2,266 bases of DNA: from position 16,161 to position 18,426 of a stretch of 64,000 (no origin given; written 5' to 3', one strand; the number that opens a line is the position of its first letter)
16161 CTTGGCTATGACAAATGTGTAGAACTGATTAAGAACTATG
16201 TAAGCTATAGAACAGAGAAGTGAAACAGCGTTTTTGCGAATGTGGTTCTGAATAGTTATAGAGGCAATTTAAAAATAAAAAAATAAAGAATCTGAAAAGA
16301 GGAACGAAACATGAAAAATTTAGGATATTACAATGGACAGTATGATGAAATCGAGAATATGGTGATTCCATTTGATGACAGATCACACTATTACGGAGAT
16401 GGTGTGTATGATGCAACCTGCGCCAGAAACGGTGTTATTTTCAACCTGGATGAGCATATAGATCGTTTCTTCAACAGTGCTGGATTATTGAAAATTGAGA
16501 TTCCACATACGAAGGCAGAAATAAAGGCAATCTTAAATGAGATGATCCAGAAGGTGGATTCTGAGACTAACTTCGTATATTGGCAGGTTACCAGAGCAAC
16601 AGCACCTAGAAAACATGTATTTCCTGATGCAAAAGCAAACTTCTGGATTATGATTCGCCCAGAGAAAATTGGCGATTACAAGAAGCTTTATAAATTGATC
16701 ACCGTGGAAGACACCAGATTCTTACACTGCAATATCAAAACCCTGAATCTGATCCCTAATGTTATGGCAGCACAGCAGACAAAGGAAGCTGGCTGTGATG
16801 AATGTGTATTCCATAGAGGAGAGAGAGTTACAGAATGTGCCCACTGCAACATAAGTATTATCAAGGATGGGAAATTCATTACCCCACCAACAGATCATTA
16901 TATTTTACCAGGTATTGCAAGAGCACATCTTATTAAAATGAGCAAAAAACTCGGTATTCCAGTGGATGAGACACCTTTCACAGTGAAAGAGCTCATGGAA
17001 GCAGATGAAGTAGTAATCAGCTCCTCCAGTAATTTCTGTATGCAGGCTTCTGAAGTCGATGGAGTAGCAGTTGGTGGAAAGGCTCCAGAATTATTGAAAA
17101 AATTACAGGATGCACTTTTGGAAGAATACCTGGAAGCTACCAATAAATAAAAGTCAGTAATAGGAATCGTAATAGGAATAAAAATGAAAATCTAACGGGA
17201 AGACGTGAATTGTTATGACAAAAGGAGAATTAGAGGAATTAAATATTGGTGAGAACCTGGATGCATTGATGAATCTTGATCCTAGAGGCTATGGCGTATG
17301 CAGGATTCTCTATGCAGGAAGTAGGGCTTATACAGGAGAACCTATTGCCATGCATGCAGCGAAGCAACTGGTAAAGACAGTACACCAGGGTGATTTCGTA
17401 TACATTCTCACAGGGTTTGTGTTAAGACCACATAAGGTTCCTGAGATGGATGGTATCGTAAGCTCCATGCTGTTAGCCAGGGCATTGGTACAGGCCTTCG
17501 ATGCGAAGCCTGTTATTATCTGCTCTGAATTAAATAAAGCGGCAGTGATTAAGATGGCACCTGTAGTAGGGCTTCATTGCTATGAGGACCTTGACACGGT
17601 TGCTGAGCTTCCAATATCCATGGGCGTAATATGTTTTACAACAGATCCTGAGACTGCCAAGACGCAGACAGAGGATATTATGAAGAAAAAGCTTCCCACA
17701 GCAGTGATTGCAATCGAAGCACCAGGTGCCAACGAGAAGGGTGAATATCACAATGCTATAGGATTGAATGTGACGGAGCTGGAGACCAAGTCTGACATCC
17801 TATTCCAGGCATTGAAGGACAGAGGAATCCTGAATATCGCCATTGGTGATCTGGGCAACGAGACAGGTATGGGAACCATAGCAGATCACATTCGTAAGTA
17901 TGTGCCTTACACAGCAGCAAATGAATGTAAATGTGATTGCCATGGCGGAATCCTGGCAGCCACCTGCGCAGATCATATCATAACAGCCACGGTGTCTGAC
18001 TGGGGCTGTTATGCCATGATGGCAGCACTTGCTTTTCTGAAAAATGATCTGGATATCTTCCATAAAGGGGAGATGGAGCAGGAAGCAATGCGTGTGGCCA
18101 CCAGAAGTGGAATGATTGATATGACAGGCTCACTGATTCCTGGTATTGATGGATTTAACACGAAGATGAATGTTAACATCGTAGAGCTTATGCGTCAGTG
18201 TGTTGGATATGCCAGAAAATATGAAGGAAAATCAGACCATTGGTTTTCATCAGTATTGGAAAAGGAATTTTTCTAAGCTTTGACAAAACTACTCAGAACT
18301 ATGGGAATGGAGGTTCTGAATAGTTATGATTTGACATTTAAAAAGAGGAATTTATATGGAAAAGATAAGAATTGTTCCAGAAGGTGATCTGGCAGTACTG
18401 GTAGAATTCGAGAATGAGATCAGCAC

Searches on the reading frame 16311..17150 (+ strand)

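Call 74: search_protein_families(library=pfam, proteins=[window:16311-17150:+], max_evalue=0.000001)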
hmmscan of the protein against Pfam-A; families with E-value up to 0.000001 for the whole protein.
window:16311-17150:+ (279 aa): 1 family
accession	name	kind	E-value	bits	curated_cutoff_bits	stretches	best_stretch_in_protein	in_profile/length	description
PF01063.24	Aminotran_4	-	1.5e-48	166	28.5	1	31-248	1-222/223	Amino-transferase class IV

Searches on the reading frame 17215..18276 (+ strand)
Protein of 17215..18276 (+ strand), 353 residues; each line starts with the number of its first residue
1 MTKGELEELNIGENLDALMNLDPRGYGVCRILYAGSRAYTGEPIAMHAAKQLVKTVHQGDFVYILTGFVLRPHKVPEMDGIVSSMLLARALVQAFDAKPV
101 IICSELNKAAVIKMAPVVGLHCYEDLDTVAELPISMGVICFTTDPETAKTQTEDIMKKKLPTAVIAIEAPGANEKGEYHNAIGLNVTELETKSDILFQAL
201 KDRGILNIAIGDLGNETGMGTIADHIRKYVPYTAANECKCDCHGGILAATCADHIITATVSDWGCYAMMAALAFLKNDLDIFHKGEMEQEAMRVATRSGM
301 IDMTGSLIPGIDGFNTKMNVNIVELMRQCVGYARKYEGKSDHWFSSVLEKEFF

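Call 65: search_protein_families(library=pfam, proteins=[window:17215-18276:+], max_evalue=0.0001)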
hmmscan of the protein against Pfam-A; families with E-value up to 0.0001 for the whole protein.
window:17215-18276:+ (353 aa): 1 family
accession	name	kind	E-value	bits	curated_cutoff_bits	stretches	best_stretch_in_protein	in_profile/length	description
PF14336.11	GLUCM-like_C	-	1.1e-87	294.6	27.9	1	15-327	1-291/291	D-glutamate cyclase-like, C-terminal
